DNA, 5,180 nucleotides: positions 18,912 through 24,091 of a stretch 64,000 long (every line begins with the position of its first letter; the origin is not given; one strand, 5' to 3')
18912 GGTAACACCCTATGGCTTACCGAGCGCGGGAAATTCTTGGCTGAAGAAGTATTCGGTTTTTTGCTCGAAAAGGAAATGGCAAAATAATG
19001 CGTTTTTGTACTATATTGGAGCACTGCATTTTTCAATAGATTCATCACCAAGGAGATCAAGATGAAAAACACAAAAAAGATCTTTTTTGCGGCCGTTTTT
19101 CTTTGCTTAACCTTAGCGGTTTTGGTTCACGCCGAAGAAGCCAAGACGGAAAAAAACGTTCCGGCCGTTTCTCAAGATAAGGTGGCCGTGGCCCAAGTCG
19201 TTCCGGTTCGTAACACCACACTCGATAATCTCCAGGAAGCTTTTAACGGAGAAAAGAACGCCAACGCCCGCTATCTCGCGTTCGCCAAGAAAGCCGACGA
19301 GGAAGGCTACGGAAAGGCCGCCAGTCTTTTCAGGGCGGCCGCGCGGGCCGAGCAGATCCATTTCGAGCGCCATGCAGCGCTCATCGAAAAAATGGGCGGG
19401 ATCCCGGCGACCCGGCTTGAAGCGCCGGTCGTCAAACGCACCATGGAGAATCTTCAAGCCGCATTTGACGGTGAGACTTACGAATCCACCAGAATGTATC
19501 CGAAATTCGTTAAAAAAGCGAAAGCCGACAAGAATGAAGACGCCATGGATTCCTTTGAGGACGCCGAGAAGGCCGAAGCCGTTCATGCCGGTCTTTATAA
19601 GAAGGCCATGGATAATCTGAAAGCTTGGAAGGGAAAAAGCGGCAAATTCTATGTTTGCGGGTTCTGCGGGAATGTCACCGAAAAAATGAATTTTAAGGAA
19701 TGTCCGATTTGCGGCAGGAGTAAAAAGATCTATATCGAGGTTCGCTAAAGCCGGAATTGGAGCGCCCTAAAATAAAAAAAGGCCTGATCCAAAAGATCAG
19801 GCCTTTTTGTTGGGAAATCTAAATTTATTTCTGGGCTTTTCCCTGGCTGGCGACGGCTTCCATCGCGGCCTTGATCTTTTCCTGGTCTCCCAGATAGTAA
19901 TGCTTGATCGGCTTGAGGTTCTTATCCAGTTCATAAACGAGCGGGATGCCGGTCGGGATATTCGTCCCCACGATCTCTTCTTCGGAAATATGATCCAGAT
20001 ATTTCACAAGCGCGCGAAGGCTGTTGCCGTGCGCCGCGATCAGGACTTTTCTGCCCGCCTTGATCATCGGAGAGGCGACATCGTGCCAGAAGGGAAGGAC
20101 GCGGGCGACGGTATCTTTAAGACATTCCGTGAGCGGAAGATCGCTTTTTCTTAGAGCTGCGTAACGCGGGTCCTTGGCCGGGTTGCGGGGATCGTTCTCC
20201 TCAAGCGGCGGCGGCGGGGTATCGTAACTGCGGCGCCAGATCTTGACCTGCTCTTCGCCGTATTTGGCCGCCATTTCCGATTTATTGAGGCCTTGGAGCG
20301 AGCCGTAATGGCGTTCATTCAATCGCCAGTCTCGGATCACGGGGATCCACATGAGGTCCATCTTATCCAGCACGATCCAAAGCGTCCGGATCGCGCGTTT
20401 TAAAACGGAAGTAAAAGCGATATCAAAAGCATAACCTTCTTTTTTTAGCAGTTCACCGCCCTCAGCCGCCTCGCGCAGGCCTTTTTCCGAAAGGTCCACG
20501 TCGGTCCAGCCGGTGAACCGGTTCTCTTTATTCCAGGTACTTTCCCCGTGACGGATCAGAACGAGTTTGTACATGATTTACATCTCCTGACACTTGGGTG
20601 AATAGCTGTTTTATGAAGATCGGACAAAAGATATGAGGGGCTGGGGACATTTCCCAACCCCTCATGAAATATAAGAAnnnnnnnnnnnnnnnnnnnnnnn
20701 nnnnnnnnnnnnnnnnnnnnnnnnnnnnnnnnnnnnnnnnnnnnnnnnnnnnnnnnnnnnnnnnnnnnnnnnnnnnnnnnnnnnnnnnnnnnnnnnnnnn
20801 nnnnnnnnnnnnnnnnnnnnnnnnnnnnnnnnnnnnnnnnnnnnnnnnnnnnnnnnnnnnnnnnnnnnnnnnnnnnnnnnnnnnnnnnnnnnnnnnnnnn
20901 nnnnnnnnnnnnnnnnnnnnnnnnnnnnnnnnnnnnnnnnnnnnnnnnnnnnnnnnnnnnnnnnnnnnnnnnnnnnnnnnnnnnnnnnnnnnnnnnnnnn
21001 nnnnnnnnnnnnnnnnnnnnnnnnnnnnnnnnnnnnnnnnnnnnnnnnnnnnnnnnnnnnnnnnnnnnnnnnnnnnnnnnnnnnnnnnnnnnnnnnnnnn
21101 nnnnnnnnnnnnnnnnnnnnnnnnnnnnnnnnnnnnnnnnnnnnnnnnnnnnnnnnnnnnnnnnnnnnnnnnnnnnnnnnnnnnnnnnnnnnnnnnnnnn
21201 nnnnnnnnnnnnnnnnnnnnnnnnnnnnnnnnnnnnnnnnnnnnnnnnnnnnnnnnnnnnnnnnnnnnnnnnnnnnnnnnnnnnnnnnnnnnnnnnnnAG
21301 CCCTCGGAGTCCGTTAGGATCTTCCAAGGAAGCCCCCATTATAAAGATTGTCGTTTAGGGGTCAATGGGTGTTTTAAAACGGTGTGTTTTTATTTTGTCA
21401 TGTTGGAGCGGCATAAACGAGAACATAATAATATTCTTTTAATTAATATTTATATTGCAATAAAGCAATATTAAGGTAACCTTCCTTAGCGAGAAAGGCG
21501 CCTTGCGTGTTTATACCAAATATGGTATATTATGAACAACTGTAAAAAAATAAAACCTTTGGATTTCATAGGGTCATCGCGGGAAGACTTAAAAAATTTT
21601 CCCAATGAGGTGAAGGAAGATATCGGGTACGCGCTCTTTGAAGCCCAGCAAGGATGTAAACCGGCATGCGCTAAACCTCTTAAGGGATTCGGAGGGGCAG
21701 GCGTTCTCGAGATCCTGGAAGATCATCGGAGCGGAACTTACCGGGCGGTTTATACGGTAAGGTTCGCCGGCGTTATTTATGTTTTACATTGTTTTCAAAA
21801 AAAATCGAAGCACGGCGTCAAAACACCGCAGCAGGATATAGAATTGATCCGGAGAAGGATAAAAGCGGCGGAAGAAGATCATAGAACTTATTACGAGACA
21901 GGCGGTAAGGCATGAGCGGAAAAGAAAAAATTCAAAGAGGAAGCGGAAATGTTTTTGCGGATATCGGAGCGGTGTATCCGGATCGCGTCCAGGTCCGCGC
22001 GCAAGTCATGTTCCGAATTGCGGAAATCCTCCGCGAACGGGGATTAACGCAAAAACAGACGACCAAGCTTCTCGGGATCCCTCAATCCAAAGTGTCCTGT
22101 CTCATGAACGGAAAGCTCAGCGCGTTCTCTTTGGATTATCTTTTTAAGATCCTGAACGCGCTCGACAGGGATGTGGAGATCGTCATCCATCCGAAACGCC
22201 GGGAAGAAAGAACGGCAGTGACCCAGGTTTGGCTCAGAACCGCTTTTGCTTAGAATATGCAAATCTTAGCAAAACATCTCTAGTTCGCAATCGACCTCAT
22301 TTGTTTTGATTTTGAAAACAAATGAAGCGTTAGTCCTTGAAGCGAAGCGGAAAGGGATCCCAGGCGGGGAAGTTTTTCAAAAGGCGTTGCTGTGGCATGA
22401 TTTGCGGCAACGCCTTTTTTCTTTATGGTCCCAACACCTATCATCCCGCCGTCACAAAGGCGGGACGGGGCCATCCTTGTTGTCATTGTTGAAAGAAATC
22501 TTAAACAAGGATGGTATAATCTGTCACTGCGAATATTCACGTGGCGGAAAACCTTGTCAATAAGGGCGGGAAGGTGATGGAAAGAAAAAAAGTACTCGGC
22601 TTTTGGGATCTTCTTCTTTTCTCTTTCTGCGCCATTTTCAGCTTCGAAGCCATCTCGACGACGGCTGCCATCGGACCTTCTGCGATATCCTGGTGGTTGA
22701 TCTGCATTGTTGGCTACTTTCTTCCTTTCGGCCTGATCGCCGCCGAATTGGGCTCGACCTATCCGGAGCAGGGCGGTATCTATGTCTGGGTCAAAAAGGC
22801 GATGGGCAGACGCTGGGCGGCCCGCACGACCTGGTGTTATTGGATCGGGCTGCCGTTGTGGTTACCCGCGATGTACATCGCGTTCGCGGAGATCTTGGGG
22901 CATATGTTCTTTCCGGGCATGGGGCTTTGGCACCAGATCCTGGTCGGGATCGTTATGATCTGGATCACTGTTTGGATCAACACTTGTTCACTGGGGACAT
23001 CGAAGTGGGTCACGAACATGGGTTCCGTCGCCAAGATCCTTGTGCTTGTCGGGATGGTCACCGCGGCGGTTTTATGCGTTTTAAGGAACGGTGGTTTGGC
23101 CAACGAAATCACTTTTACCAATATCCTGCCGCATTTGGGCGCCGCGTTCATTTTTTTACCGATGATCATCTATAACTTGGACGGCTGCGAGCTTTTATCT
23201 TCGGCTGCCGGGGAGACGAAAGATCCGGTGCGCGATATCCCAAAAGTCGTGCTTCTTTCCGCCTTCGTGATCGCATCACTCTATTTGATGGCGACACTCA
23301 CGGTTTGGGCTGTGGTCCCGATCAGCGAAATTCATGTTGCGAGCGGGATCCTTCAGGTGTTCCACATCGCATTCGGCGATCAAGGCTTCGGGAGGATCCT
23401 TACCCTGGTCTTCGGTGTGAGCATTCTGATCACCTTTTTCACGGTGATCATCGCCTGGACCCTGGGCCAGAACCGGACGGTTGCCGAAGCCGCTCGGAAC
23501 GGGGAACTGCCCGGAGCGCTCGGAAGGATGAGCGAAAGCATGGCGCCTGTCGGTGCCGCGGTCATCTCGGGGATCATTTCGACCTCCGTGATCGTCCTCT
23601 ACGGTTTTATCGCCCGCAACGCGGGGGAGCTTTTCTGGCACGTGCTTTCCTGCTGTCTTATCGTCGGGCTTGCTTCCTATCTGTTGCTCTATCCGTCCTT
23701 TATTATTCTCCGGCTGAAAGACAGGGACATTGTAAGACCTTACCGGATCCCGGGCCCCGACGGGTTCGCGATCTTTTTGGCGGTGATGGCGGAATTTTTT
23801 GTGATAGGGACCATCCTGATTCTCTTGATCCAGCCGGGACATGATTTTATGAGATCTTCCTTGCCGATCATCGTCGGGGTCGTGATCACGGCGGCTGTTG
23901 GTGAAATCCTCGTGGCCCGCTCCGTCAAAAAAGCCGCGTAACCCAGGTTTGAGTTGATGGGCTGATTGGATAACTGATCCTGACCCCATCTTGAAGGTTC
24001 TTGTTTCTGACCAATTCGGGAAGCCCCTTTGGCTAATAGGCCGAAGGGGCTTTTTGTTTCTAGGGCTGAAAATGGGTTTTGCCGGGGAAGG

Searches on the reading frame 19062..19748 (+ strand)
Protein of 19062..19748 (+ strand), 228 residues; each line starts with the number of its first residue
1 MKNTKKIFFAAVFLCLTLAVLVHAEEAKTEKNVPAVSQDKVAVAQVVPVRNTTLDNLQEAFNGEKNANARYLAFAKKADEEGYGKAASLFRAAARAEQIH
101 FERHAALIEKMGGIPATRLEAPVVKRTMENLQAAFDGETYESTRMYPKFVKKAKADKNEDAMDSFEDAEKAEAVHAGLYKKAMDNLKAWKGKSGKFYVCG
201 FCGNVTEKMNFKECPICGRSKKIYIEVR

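Call 7: search_protein_families(library=pfam, proteins=[window:19062-19748:+], max_evalue=0.00001)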
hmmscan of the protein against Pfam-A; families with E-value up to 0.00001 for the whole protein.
window:19062-19748:+ (228 aa): 1 family
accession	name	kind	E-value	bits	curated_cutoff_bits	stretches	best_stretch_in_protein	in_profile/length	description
PF02915.23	Rubrerythrin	-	4.3e-23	82.6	22.8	1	55-183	1-137/137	Rubrerythrin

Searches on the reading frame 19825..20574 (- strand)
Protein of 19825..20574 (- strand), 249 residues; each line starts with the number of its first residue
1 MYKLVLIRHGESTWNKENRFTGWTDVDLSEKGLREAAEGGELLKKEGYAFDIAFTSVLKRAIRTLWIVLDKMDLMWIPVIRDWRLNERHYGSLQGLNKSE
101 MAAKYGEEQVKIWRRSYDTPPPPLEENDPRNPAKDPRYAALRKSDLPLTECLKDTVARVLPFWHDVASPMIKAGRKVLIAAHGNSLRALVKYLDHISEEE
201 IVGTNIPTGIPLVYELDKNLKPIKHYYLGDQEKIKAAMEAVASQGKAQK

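Call 8: search_protein_families(library=pfam, proteins=[window:19825-20574:-], max_evalue=0.00001)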
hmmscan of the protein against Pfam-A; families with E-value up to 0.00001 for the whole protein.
window:19825-20574:- (249 aa): 1 family
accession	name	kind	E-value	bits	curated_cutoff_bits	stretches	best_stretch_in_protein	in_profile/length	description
PF00300.27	His_Phos_1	-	3.2e-36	125.3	21.7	1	4-125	1-117/194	Histidine phosphatase superfamily (branch 1)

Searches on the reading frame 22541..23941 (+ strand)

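Call 8: search_protein_families(library=pfam, proteins=[window:22541-23941:+], max_evalue=0.00001)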
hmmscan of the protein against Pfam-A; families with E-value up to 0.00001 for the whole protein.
window:22541-23941:+ (466 aa): 2 families
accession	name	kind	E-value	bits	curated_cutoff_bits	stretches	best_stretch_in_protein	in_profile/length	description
PF13520.12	AA_permease_2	-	5.8e-54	184.1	27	1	19-441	1-417/427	Amino acid permease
PF00324.27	AA_permease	-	9.1e-24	84.4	24.6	1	35-431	17-427/470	Amino acid permease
